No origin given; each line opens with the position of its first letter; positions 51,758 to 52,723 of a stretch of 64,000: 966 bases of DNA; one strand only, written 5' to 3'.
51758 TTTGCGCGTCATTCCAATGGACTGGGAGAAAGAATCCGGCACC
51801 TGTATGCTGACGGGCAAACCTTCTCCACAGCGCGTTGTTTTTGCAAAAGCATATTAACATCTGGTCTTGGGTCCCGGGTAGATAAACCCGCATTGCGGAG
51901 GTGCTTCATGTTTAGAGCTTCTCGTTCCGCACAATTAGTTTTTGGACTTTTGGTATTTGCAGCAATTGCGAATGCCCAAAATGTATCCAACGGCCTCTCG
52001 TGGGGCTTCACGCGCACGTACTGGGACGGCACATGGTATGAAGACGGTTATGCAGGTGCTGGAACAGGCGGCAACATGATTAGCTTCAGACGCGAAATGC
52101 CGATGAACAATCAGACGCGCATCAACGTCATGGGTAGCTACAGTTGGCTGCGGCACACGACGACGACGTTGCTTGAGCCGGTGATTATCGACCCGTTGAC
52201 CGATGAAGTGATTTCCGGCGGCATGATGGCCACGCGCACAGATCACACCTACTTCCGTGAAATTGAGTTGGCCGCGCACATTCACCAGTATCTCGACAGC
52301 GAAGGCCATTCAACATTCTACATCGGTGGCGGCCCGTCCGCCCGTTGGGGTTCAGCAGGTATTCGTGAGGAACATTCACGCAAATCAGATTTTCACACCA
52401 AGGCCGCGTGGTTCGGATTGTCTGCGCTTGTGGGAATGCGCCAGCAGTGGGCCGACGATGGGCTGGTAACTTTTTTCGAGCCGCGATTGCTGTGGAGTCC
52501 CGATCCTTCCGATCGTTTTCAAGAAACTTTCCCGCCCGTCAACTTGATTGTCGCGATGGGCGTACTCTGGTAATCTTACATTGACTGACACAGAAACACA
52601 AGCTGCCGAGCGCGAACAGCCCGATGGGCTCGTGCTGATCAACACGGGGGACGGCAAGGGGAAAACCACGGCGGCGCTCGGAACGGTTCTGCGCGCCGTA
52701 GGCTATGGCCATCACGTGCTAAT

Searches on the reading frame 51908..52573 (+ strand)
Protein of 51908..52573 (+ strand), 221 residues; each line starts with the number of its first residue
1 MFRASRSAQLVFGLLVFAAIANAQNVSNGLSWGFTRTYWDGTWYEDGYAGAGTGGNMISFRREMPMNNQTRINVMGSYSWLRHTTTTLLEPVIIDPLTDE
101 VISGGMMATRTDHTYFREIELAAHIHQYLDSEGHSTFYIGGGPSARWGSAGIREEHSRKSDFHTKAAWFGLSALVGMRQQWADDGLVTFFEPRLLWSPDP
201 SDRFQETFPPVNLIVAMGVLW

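Call 45: search_protein_families(library=pfam, proteins=[window:51908-52573:+], max_evalue=0.01)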
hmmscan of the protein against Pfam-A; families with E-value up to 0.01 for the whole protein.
window:51908-52573:+ (221 aa): 0 families

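Call 51: find_homologous_proteins(query=window:51908-52573:+)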
Query window:51908-52573:+ (221 aa): 19 proteins with E <= 0.001 among 390 candidates.
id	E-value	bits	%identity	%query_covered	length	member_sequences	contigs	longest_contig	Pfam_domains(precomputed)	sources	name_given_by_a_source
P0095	3.9e-137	473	91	100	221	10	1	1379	-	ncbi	-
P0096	5.3e-120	417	79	100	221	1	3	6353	-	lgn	-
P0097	1.5e-117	409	79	100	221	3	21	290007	-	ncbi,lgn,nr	ncbi:hypothetical protein HUU59_00105 [bacterium]|nr:hypothetical protein [bacterium]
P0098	1.2e-113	396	74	100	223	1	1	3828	-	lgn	-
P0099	2.4e-111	389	74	100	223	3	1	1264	-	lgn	-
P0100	1.1e-101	357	71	94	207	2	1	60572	-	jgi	-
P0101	2.4e-99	349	71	88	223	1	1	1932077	-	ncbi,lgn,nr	ncbi:MAG: hypothetical protein H6508_02000 [Calditrichaeota bacterium]|nr:hypothetical protein [Cald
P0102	2.7e-99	349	66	100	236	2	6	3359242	-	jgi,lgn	jgi:hypothetical protein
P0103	5.8e-99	348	70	88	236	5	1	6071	-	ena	-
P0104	7.5e-99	348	66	100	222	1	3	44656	-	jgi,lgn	-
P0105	1.0e-97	344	64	100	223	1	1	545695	-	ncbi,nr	ncbi:MAG: hypothetical protein IPG71_09015 [bacterium]|nr:hypothetical protein [bacterium]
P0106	1.0e-97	344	65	100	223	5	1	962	-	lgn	-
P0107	4.1e-95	336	65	100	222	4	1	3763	-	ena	-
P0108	3.6e-72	260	59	91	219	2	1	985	-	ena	-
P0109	2.1e-69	251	54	96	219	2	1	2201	-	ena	-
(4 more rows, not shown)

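Call 52: find_encoding_contigs(protein=P0102, flank=3000, max_places=6)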
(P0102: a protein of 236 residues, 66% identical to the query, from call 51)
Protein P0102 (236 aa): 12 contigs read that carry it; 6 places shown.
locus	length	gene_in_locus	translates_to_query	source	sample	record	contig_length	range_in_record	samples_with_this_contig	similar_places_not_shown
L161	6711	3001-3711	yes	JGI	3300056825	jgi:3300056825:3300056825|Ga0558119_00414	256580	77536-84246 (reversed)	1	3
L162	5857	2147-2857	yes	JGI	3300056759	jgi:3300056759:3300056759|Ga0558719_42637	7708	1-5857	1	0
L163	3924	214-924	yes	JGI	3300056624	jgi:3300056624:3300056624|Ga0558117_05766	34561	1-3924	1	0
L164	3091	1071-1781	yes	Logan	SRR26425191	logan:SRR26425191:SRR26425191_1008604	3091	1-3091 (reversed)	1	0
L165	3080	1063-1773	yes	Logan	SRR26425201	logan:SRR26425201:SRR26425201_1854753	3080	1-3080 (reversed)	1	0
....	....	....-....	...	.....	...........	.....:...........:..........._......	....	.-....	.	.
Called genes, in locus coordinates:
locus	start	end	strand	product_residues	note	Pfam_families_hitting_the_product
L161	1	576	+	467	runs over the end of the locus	PF00890:FAD_binding_2 (weak), PF01134:GIDA, PF01266:DAO (faint), PF07992:Pyr_redox_2, PF12831:FAD_oxidored, PF13738:Pyr_redox_3, PF00070:Pyr_redox, PF02852:Pyr_redox_dim, +3 more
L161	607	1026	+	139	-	-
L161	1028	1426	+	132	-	-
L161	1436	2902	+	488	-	PF00587:tRNA-synt_2b, PF03129:HGTP_anticodon, PF09180:ProRS-C_1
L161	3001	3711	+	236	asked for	-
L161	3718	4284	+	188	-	PF02572:CobA_CobO_BtuR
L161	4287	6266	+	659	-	PF06480:FtsH_ext, PF13191:AAA_16 (faint), PF00004:AAA, PF07728:AAA_5 (faint), PF17862:AAA_lid_3, PF01434:Peptidase_M41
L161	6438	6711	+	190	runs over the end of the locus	-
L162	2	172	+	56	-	?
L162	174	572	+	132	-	-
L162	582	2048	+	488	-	PF00587:tRNA-synt_2b, PF03129:HGTP_anticodon, PF09180:ProRS-C_1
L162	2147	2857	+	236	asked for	-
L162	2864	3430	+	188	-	PF02572:CobA_CobO_BtuR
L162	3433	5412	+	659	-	PF06480:FtsH_ext, PF13191:AAA_16 (faint), PF00004:AAA, PF07728:AAA_5 (faint), PF17862:AAA_lid_3, PF01434:Peptidase_M41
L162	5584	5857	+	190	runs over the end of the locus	-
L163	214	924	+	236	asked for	-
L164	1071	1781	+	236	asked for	-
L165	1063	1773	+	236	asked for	-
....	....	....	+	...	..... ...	-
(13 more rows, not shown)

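Call 57: search_protein_families(library=ncbifam, proteins=[window:51908-52573:+], max_evalue=0.01)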
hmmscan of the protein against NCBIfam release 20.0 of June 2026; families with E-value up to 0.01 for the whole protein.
window:51908-52573:+ (221 aa): 0 families
